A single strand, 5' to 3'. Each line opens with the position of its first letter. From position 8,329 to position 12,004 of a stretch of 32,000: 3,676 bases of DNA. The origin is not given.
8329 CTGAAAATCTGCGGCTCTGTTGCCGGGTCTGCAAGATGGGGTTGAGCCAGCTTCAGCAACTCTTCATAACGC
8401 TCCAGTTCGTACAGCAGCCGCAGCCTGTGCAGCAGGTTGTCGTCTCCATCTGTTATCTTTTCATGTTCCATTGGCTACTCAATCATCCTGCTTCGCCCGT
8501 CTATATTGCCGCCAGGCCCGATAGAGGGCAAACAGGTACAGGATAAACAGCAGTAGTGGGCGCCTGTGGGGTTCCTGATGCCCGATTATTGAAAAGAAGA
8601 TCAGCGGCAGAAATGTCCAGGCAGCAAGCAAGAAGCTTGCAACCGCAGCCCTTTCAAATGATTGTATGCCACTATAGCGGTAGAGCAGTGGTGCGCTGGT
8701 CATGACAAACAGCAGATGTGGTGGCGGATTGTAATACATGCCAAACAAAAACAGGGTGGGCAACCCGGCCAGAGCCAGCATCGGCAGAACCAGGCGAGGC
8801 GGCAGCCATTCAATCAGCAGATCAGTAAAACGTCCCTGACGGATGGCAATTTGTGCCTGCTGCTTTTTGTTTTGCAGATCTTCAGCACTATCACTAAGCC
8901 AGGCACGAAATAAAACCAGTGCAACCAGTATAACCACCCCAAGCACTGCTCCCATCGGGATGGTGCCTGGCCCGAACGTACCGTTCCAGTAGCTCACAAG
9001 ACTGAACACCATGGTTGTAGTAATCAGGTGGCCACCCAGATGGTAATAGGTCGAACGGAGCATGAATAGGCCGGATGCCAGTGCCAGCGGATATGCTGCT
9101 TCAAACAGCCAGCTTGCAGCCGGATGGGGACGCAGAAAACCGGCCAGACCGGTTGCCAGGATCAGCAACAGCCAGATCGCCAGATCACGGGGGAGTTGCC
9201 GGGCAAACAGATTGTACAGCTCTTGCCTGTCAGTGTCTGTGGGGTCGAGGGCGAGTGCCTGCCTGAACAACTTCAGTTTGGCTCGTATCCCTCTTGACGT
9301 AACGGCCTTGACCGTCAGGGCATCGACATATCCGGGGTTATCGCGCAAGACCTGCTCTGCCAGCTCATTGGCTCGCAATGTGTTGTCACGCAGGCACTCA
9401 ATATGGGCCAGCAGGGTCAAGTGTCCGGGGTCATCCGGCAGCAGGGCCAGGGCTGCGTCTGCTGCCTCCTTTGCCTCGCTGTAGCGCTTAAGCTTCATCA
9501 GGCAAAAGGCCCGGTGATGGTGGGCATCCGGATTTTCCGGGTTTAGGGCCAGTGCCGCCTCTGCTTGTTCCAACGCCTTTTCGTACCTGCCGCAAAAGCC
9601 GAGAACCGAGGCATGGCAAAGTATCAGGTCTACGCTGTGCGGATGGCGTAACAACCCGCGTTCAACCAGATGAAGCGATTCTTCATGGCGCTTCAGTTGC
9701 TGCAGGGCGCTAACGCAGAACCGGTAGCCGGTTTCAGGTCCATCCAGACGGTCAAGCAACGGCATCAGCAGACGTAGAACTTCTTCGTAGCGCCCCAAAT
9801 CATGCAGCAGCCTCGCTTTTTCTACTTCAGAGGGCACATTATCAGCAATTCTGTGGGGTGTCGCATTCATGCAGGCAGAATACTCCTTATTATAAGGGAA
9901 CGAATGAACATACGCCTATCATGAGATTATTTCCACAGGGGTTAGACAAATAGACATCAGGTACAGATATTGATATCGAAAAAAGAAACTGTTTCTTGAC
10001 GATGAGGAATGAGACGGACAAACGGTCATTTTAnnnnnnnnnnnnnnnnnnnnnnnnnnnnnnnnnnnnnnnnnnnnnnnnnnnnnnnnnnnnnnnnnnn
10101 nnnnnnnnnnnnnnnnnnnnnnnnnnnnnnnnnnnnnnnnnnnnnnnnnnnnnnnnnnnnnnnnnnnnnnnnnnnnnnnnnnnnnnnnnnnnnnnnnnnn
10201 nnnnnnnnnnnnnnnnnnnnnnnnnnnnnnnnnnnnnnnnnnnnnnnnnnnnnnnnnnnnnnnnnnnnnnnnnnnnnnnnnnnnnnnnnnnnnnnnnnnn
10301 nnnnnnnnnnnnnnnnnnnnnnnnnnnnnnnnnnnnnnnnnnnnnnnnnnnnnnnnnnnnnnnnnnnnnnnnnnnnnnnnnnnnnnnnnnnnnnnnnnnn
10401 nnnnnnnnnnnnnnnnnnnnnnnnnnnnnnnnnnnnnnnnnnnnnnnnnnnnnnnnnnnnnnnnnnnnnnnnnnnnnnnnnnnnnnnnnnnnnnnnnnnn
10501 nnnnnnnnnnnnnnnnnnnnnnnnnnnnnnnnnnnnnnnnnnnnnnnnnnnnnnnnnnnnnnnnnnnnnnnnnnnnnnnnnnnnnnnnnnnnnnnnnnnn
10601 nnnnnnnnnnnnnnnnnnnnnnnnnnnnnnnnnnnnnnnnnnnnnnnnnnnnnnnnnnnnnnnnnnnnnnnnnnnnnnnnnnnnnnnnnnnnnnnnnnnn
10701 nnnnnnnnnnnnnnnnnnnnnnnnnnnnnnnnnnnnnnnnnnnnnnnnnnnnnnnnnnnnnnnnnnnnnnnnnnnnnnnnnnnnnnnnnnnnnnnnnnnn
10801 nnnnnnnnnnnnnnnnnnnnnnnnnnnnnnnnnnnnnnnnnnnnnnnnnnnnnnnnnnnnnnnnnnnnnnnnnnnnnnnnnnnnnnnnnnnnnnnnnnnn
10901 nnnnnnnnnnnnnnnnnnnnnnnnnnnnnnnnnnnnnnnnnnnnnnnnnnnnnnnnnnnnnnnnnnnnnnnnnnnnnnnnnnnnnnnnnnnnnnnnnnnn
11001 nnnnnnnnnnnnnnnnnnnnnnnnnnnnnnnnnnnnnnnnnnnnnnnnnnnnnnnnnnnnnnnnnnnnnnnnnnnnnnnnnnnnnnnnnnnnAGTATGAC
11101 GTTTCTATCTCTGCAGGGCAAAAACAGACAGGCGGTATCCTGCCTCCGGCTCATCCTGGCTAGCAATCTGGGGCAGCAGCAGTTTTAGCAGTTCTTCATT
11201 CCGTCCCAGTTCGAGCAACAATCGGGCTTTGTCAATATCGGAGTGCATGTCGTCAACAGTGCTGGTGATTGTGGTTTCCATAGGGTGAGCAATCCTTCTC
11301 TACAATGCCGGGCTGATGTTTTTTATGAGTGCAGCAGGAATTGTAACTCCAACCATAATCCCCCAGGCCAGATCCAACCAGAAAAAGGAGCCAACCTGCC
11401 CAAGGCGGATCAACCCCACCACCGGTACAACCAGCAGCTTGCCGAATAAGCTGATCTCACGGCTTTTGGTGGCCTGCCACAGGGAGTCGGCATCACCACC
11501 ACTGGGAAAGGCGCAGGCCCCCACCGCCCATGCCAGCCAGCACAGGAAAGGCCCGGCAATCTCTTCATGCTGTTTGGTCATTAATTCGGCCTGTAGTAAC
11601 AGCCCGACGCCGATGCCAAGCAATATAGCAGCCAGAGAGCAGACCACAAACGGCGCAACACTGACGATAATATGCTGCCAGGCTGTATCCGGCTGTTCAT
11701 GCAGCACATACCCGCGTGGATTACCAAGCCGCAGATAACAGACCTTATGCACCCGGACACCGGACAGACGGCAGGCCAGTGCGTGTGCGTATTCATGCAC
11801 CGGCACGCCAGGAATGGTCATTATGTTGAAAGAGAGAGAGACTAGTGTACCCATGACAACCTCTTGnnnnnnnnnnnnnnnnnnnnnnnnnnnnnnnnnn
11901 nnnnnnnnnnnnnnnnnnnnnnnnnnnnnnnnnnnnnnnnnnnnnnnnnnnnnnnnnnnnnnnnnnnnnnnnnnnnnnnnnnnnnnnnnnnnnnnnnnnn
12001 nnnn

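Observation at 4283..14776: Eleven-ORF minus-strand cassette joining a TPR-AAA+ unfoldase, TPR-headed membrane paralogs, an orphan SEDS protein, a membrane HExxH protein, a PcfJ-like protein and two phospho-nucleotide hydrolases: candidate undescribed system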

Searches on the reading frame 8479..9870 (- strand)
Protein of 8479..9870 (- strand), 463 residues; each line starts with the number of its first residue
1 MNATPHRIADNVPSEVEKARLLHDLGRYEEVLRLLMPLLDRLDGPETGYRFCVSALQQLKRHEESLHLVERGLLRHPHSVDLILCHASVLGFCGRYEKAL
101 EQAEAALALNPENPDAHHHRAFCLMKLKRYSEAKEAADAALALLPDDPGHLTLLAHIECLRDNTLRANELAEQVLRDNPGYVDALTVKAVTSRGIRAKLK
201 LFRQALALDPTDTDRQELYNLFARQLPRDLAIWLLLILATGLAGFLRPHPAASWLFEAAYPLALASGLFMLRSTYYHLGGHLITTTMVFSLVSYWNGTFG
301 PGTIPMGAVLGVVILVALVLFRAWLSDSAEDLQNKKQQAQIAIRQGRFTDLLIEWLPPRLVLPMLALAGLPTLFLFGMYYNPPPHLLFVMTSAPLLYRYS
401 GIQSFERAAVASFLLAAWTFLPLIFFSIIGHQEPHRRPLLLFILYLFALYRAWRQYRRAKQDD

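Call 4: search_protein_families(library=pfam, proteins=[window:8479-9870:-], max_evalue=0.01)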
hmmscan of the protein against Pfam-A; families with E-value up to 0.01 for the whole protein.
window:8479-9870:- (463 aa): 17 families
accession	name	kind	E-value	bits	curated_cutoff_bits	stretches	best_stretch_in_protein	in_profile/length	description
PF14559.12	TPR_19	-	3.2e-14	53.4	25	1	94-157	5-68/68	Tetratricopeptide repeat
PF07719.23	TPR_2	-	6.8e-14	51.2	27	2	114-147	1-34/34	Tetratricopeptide repeat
PF13428.12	TPR_14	-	4.6e-13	48.9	23.5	2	114-156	1-43/44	Tetratricopeptide repeat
PF00515.34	TPR_1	-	6.5e-13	48.3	27.8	1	114-147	1-34/34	Tetratricopeptide repeat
PF13431.12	TPR_17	-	8.8e-13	47.9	24.4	1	104-134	3-33/34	Tetratricopeptide repeat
PF13181.12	TPR_8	-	4.1e-08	33.2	25.7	0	115-143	2-30/34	Tetratricopeptide repeat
PF12895.13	ANAPC3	-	5.7e-08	33.4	27.2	1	65-136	8-78/82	Anaphase-promoting complex, cyclosome, subunit 3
PF13414.12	TPR_11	-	1.1e-07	31.9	26.8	1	94-126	8-40/42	TPR repeat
PF13371.12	TPR_9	-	2.5e-07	31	35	2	95-148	10-63/73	Tetratricopeptide repeat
PF13432.12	TPR_16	-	4.4e-07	30.7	32.7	1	94-148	11-65/65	Tetratricopeptide repeat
PF25062.1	ARM_TT21_N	-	0.001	19.3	40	1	82-189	102-209/222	Tetratricopeptide repeat protein 21 N-terminal ARM repeat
PF14853.12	Fis1_TPR_C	-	0.0014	19.3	25.3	0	116-158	3-45/53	Fis1 C-terminal tetratricopeptide repeat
PF13429.12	TPR_15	-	0.0015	18.5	26.2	0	94-136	160-202/280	Tetratricopeptide repeat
PF03704.23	BTAD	-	0.0019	19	22.1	0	93-140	75-122/146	Bacterial transcriptional activator domain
PF13424.12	TPR_12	-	0.0019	18.8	30.1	0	116-175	5-72/77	Tetratricopeptide repeat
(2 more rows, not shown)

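Call 5: search_protein_families(library=ncbifam, proteins=[window:8479-9870:-], max_evalue=0.01)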
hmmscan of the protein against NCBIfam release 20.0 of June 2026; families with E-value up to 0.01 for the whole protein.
window:8479-9870:- (463 aa): 11 families
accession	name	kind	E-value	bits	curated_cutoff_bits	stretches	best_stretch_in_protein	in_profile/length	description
TIGR02917.1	PEP_TPR_lipo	equivalog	8.6e-14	50.4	312.2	1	60-188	173-301/899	XrtA/PEP-CTERM system TPR-repeat protein PrsT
TIGR02552.1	LcrH_SycD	equivalog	7.3e-09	35.5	104.8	1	78-160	50-132/136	SycD/LcrH family type III secretion system chaperone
NF040959.1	MamA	equivalog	1.6e-08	34.3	200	1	19-148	44-173/204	magnetosome protein MamA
TIGR03939.1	PGA_TPR_OMP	equivalog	3.1e-07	29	366.65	1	26-183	67-219/800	poly-beta-1,6 N-acetyl-D-glucosamine export porin PgaA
NF052415.1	T3SS_chap_SctY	equivalog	8e-06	26.3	70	1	80-174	6-103/106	type III secretion apparatus assembly chaperone SctY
TIGR02521.1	type_IV_pilW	equivalog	1.9e-05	24.3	154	1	94-148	45-99/234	type IV pilus biogenesis/stability protein PilW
NF007468.0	PRK10049.1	equivalog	0.00011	20.6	1043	1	43-200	98-243/817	poly-beta-1,6 N-acetyl-D-glucosamine export porin PgaA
NF011721.1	PRK15174.1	equivalog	0.00063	18.1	1200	1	40-156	71-187/656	Vi polysaccharide transport protein VexE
NF041522.1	TPR_sll0314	equivalog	0.00079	18.7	225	0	95-126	195-226/275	Sll0314/Alr1548 family TPR repeat-containing protein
NF033762.1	social_mot_Tgl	equivalog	0.0016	17.8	225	1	94-177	45-129/252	social motility TPR repeat lipoprotein Tgl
TIGR00540.1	TPR_hemY_coli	hypoth_equivalog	0.0049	15.7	142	1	53-155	268-367/385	heme biosynthesis-associated TPR protein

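Call 7: search_protein_families(library=padloc, proteins=[window:8479-9870:-], max_evalue=0.01)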
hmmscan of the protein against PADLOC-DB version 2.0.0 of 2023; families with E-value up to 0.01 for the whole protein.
window:8479-9870:- (463 aa): 0 families

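Call 32: search_protein_families(library=pfam, alignment_id=A2, max_evalue=0.001)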
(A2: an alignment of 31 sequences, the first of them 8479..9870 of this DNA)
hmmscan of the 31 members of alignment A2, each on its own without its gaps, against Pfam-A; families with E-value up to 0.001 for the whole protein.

A. member 1, window:8479-9870:- (463 aa): 10 families
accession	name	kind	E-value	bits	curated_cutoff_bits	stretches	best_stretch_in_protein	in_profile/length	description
PF14559.12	TPR_19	-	3.2e-14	53.4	25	1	94-157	5-68/68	Tetratricopeptide repeat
PF07719.23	TPR_2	-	6.8e-14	51.2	27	1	114-147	1-34/34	Tetratricopeptide repeat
PF13428.12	TPR_14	-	4.6e-13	48.9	23.5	2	114-156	1-43/44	Tetratricopeptide repeat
PF00515.34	TPR_1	-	6.5e-13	48.3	27.8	1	114-147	1-34/34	Tetratricopeptide repeat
PF13431.12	TPR_17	-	8.8e-13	47.9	24.4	1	104-134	3-33/34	Tetratricopeptide repeat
PF13181.12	TPR_8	-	4.1e-08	33.2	25.7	0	115-143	2-30/34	Tetratricopeptide repeat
PF12895.13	ANAPC3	-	5.7e-08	33.4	27.2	1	65-136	8-78/82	Anaphase-promoting complex, cyclosome, subunit 3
PF13414.12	TPR_11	-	1.1e-07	31.9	26.8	1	94-126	8-40/42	TPR repeat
PF13371.12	TPR_9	-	2.5e-07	31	35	2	95-148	10-63/73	Tetratricopeptide repeat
PF13432.12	TPR_16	-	4.4e-07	30.7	32.7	1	94-148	11-65/65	Tetratricopeptide repeat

B. families by the number of members that match (of 31 scanned): 37 families (the first 25 are shown)
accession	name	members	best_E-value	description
PF07719.23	TPR_2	30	5.5e-29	Tetratricopeptide repeat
PF14559.12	TPR_19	30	2.4e-25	Tetratricopeptide repeat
PF13428.12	TPR_14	30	3.4e-18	Tetratricopeptide repeat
PF13431.12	TPR_17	29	1.7e-20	Tetratricopeptide repeat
PF13432.12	TPR_16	29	1.9e-20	Tetratricopeptide repeat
PF00515.34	TPR_1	27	1.5e-22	Tetratricopeptide repeat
PF23914.1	TPR_CcmH_CycH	27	2.1e-12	Cytochrome c-type biogenesis protein H TPR domain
PF13181.12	TPR_8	26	2.8e-16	Tetratricopeptide repeat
PF12895.13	ANAPC3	24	1.4e-13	Anaphase-promoting complex, cyclosome, subunit 3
PF13414.12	TPR_11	23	2.9e-15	TPR repeat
PF13424.12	TPR_12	23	3.2e-13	Tetratricopeptide repeat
PF13371.12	TPR_9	19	2.3e-11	Tetratricopeptide repeat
PF25062.1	ARM_TT21_N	10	2.1e-08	Tetratricopeptide repeat protein 21 N-terminal ARM repeat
PF13176.12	TPR_7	9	5.9e-09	Tetratricopeptide repeat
PF03704.23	BTAD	8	1.9e-07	Bacterial transcriptional activator domain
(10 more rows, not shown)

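Call 41: find_homologous_proteins(query=A2, max_evalue=1e-10)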
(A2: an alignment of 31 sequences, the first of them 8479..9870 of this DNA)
Query A2 (31 sequences) (463 aa, profile of the alignment): 470 proteins with E <= 1e-10 among 8000 candidates; the best 120 are listed.
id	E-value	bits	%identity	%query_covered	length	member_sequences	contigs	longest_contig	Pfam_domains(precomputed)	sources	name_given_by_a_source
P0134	1.0e-137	478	23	44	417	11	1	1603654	PF13431.13,PF23914.2,PF25060.1,PF13414.13,PF13428.13,PF14559.13,PF00515.35,PF12895.14,PF13424.13,PF13432.13,PF13181.13,PF14561.13,PF07719.24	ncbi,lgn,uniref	ncbi:tetratricopeptide repeat protein [Flavobacterium sp. GCM10027622]|uniref:tetratricopeptide repe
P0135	2.0e-133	464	27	32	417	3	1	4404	PF13431.13,PF23914.2,PF25060.1,PF25062.2,PF13414.13,PF13428.13,PF14559.13,PF00515.35,PF12895.14,PF13424.13,PF13432.13,PF13181.13,PF14561.13,PF07719.24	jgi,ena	jgi:tetratricopeptide (TPR) repeat protein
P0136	1.3e-129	451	28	32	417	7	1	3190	PF14559.13,PF13431.13,PF23914.2,PF00515.35,PF12895.14,PF13424.13,PF13432.13,PF13428.13,PF13181.13,PF14561.13,PF07719.24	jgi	jgi:tetratricopeptide (TPR) repeat protein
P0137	2.7e-127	443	30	34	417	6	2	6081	PF13431.13,PF23914.2,PF25060.1,PF13414.13,PF13428.13,PF14559.13,PF24575.2,PF00515.35,PF12895.14,PF13424.13,PF13432.13,PF13181.13,PF14561.13,PF07719.24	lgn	-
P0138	8.0e-92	327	36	33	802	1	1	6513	PF13431.13,PF23914.2,PF25062.2,PF13414.13,PF13176.13,PF13428.13,PF04733.21,PF13374.13,PF14559.13,PF24575.2,PF13371.13,PF00515.35,PF12895.14,PF13424.13,PF21033.5,PF13432.13,PF06552.19,PF13181.13,PF01239.29,PF01075.24,PF07719.24,PF13174.13,PF24726.2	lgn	-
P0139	2.5e-87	312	40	19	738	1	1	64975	PF03704.24,PF13431.13,PF23914.2,PF25062.2,PF13414.13,PF13176.13,PF13428.13,PF13374.13,PF14559.13,PF13371.13,PF00515.35,PF12895.14,PF13424.13,PF21033.5,PF13432.13,PF13429.13,PF13181.13,PF07719.24,PF13174.13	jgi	jgi:tetratricopeptide (TPR) repeat protein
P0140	1.4e-85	306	31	44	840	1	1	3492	PF03704.24,PF09976.16,PF13414.13,PF12569.15,PF13844.13,PF13374.13,PF07721.21,PF24575.2,PF00515.35,PF13424.13,PF13429.13,PF07719.24,PF13174.13,PF20308.5,PF13431.13,PF23914.2,PF25062.2,PF13176.13,PF13428.13,PF14559.13,PF13371.13,PF12895.14,PF21033.5,PF13432.13,PF13181.13,PF12968.14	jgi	jgi:protein O-GlcNAc transferase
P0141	3.0e-85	305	34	30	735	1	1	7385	PF13431.13,PF23914.2,PF13414.13,PF13176.13,PF12569.15,PF13428.13,PF04733.21,PF13374.13,PF07721.21,PF23231.2,PF14559.13,PF13371.13,PF00515.35,PF12895.14,PF13424.13,PF21033.5,PF13432.13,PF13181.13,PF12968.14,PF01239.29,PF07719.24,PF13174.13,PF24726.2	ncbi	-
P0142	7.9e-84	300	25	32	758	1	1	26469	PF03704.24,PF05843.21,PF14863.13,PF25060.1,PF13414.13,PF12569.15,PF23241.2,PF13374.13,PF24575.2,PF00515.35,PF13424.13,PF28559.1,PF13429.13,PF14561.13,PF07719.24,PF13174.13,PF20308.5,PF25063.1,PF14853.13,PF13431.13,PF23914.2,PF25062.2,PF25058.2,PF13176.13,PF13428.13,PF25064.2,PF14559.13,PF13371.13,PF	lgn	-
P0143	3.1e-82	295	46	96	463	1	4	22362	PF14559.13,PF13431.13,PF23914.2,PF12895.14,PF13428.13,PF07719.24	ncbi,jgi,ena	jgi:hypothetical protein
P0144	7.3e-80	287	100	100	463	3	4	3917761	PF14559.13,PF13431.13,PF13414.13,PF13371.13,PF00515.35,PF12895.14,PF13432.13,PF13428.13,PF13181.13,PF07719.24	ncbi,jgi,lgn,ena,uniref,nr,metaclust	ncbi:tetratricopeptide repeat protein [Trichlorobacter lovleyi]|uniref:Tetratricopeptide TPR_2 repea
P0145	3.1e-75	272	28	24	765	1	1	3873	PF09976.16,PF25060.1,PF13414.13,PF12569.15,PF09613.17,PF13374.13,PF07721.21,PF24575.2,PF00515.35,PF13424.13,PF14561.13,PF07719.24,PF13174.13,PF25063.1,PF14853.13,PF13431.13,PF23914.2,PF25062.2,PF25058.2,PF23300.4,PF13176.13,PF13428.13,PF25064.2,PF14559.13,PF13371.13,PF12895.14,PF21033.5,PF13432.13,P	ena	-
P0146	1.6e-74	270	33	37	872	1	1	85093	PF13414.13,PF12569.15,PF13844.13,PF13374.13,PF07721.21,PF24575.2,PF00515.35,PF13424.13,PF07719.24,PF13174.13,PF13431.13,PF23914.2,PF25062.2,PF13176.13,PF13428.13,PF04733.21,PF25064.2,PF14559.13,PF13371.13,PF12895.14,PF21033.5,PF13432.13,PF13181.13,PF12968.14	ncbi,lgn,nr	ncbi:MAG: tetratricopeptide repeat protein [Burkholderiales bacterium]|nr:tetratricopeptide repeat p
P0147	3.8e-74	268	30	29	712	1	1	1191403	PF25063.1,PF03704.24,PF13431.13,PF23914.2,PF13414.13,PF13176.13,PF13428.13,PF25064.2,PF13374.13,PF07721.21,PF14559.13,PF24575.2,PF13371.13,PF00515.35,PF13424.13,PF21033.5,PF13432.13,PF13429.13,PF13181.13,PF07719.24,PF13174.13,PF10373.16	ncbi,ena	-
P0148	5.5e-74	268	25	44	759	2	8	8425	PF25060.1,PF13414.13,PF12569.15,PF13374.13,PF24575.2,PF00515.35,PF13424.13,PF13429.13,PF14561.13,PF07719.24,PF13174.13,PF25063.1,PF13431.13,PF23914.2,PF25062.2,PF25058.2,PF13176.13,PF13428.13,PF25064.2,PF14559.13,PF13371.13,PF12895.14,PF21033.5,PF13432.13,PF13181.13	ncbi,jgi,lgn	jgi:tetratricopeptide (TPR) repeat protein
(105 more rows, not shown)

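Call 49: predict_structure(alignment_id=A3)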
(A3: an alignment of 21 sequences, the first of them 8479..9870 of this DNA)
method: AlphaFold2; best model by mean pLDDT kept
length: 463 residues; sequences in the alignment: 21
mean_pLDDT: 74.5   pTM: 0.57
mean pLDDT of the five models: 74.5, 73.9, 70.9, 69.6, 65.5
residues with pLDDT >= 90: 107; 70-90: 190; 50-70: 116; < 50: 50
segments of 3 or more residues with pLDDT < 50: 1-11, 357-391
pLDDT, mean of each block of 10 residues (from residue 1): 35 74 88 88 78 90 91 90 93 87 95 94 91 95 91 92 88 91 87 77 85 74 70 78 75 84 79 66 78 77 73 75 64 67 61 53 46 47 46 52 53 58 60 71 67 59 41
secondary structure, 60 per line:
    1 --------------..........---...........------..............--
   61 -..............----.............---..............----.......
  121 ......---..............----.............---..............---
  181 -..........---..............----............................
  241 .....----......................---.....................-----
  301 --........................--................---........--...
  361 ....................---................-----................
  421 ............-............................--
elements in order: H15-24 H28-38 H45-58 H62-75 H80-92 H96-109 H114-126 H130-143 H148-160 H164-177 H182-191 H195-208 H213-245 H250-271 H275-295 H303-326 H329-344 H348-355 H358-380 H384-399 H405-432 H434-461

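Call 54: fold_search(model_id=the predicted structure, library=pdb)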
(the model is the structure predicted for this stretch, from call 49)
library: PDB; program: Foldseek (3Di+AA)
matches with E <= 10: 1402; with E <= 0.001: 219
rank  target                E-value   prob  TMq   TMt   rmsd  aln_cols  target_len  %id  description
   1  8chy                  3.4e-08  1.00  0.32  0.51   9.2       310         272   14  Crystal structure of an 8-repeat consensus TPR superhelix with Zinc. (released 2024-02-21)
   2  9qhb                  1.3e-07  1.00  0.34  0.53   8.5       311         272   15  Crystal structure of 16-repeat CTPR protein with eliminated coordination sites (released 2025-10-22)
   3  1w3b_B                5.0e-07  1.00  0.35  0.43  16.1       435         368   15  The superhelical TPR domain of O-linked GlcNAc transferase reveals structural similarities to importin alpha. (released 2004-09-09)
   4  9qhc_A                9.0e-07  1.00  0.35  0.53  14.9       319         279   14  Crystal structure of 8-repeat CTPR protein with eliminated coordination sites (released 2025-10-22)
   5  8dti_A                1.1e-06  1.00  0.32  0.24   7.2       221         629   17  Cryo-EM structure of Arabidopsis SPY in complex with GDP-fucose (released 2023-03-08)
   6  1w3b_A                1.8e-06  1.00  0.38  0.43  13.7       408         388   16  The superhelical TPR domain of O-linked GlcNAc transferase reveals structural similarities to importin alpha. (released 2004-09-09)
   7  7yea_A                2.5e-06  1.00  0.39  0.20  14.3       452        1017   14  Human O-GlcNAc transferase Dimer (released 2023-07-12)
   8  6voa_E                2.6e-06  1.00  0.37  0.43  14.1       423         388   15  Cryo-EM structure of the BBSome-ARL6 complex (released 2020-06-24)
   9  6eou                  2.7e-06  1.00  0.38  0.47  13.7       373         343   14  O-GlcNAc transferase TPR domain with the intellectual disability associated mutation L254F (released 2018-05-09)
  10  6vbv_4                2.9e-06  1.00  0.37  0.43  14.4       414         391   16  Structure of the bovine BBSome:ARL6:GTP complex (released 2020-01-29)
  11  7y4i_A                3.2e-06  1.00  0.29  0.18  19.7       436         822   14  Crystal structure of SPINDLY in complex with GDP (released 2022-12-07)
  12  6vbu_4                3.7e-06  1.00  0.36  0.41  15.0       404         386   15  Structure of the bovine BBSome complex (released 2020-01-29)
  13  9qhc_B                4.5e-06  1.00  0.34  0.53   9.7       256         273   18  Crystal structure of 8-repeat CTPR protein with eliminated coordination sites (released 2025-10-22)
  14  7y4i_B                4.5e-06  1.00  0.29  0.18  19.9       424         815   14  Crystal structure of SPINDLY in complex with GDP (released 2022-12-07)
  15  8dtf_A                5.3e-06  1.00  0.28  0.18  21.6       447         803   13  Cryo-EM structure of the full length Arabidopsis SPY with complete TPRs (released 2023-03-08)
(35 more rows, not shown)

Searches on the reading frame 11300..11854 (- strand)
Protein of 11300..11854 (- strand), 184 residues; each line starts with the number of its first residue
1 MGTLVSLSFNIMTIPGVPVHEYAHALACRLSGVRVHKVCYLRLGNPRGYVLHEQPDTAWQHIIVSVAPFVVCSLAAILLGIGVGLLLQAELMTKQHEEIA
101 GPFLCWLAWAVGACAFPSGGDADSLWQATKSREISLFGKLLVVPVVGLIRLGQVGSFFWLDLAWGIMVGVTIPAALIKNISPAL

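Call 4: search_protein_families(library=pfam, proteins=[window:11300-11854:-], max_evalue=0.01)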
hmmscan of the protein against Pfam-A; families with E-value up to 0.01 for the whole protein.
window:11300-11854:- (184 aa): 1 family
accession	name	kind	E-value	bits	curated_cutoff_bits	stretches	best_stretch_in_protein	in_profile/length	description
PF11667.14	DUF3267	-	1.7e-07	32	27.1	1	16-82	4-71/108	Putative zincin peptidase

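Call 5: search_protein_families(library=ncbifam, proteins=[window:11300-11854:-], max_evalue=0.01)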
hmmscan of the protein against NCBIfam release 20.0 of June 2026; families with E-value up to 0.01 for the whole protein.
window:11300-11854:- (184 aa): 1 family
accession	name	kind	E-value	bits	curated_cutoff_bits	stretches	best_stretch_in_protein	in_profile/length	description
NF007545.0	PRK10160.1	equivalog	0.0023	17.4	342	1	56-87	74-105/275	taurine ABC transporter permease TauC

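Call 7: search_protein_families(library=padloc, proteins=[window:11300-11854:-], max_evalue=0.01)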
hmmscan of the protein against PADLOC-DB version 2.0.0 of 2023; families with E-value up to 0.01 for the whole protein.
window:11300-11854:- (184 aa): 0 families

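Call 53: search_protein_families(library=phrogs, proteins=[window:11300-11854:-], max_evalue=0.001)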
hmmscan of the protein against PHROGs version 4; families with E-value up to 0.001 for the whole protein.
window:11300-11854:- (184 aa): 0 families
